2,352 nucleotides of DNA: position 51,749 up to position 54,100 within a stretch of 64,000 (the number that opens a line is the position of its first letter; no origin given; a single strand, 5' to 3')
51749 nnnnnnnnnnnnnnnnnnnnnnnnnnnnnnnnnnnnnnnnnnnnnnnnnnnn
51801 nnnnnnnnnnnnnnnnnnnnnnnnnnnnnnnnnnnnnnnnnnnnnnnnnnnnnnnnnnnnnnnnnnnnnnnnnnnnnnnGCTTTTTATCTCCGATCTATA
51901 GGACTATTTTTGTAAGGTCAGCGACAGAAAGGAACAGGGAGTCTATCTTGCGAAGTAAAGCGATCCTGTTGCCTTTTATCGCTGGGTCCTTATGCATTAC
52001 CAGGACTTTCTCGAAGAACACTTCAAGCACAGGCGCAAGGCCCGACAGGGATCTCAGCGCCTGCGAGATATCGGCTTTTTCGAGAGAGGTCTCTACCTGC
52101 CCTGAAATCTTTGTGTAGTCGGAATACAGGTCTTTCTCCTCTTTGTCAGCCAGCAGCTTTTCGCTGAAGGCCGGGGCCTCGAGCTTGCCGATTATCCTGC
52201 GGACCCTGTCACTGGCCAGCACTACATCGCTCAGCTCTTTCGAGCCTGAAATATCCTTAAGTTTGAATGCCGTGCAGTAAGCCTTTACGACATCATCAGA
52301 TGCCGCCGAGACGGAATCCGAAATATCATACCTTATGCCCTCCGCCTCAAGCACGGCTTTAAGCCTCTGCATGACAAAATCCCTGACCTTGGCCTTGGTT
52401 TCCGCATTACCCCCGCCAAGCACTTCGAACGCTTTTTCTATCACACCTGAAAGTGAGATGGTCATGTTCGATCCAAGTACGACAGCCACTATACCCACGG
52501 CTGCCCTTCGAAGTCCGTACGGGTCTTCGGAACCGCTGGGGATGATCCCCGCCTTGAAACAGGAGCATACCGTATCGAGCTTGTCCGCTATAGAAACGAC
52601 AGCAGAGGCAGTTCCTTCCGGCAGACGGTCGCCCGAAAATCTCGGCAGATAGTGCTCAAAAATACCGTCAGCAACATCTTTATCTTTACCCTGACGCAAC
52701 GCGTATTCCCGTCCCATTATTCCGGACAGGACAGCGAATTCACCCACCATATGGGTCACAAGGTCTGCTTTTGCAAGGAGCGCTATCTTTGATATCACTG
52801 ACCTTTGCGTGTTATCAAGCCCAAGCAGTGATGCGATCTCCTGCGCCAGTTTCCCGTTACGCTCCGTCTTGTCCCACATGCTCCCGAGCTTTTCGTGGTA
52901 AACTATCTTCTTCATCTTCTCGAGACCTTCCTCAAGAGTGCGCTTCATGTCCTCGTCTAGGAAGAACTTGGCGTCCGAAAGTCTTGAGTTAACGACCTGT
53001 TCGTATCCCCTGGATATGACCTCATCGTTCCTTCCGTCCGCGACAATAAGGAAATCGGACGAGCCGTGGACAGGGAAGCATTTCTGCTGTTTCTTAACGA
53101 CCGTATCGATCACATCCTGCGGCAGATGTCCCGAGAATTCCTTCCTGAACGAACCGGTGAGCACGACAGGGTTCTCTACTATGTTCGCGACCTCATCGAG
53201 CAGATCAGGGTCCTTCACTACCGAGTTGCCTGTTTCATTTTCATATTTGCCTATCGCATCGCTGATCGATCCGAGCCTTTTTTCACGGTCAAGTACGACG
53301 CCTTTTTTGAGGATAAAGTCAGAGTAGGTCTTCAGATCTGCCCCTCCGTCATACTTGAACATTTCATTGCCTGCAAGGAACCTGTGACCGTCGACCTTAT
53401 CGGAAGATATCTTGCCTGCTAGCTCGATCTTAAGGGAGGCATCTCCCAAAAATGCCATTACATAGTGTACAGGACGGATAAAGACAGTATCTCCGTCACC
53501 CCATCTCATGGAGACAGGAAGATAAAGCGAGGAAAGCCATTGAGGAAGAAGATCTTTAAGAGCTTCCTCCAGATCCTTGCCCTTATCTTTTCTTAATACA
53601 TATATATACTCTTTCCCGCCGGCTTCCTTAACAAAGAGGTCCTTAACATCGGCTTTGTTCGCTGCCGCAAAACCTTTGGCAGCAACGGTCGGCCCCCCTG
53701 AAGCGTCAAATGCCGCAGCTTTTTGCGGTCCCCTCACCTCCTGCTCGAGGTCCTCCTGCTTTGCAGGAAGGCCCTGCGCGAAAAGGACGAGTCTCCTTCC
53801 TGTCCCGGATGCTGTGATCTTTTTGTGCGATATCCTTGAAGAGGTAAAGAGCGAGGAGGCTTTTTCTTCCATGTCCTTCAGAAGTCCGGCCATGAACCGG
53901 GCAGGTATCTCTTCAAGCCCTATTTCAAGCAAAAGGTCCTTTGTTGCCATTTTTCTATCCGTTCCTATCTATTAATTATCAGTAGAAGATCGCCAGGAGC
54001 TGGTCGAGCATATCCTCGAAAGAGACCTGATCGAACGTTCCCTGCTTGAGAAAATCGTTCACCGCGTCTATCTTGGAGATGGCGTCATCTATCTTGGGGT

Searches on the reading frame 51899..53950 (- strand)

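Call 39: search_protein_families(library=ncbifam, proteins=[window:51899-53950:-], max_evalue=1e-10)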
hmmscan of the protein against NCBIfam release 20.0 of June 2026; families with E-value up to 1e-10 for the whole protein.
window:51899-53950:- (684 aa): 2 families
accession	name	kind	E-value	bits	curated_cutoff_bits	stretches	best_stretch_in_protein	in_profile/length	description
TIGR00211.2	glyS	equivalog_domain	1e-204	681.9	300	1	5-682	1-684/684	glycine--tRNA ligase subunit beta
NF011499.0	PRK14908.1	equivalog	4.7e-146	488.7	1244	1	3-682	311-996/998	glycine--tRNA ligase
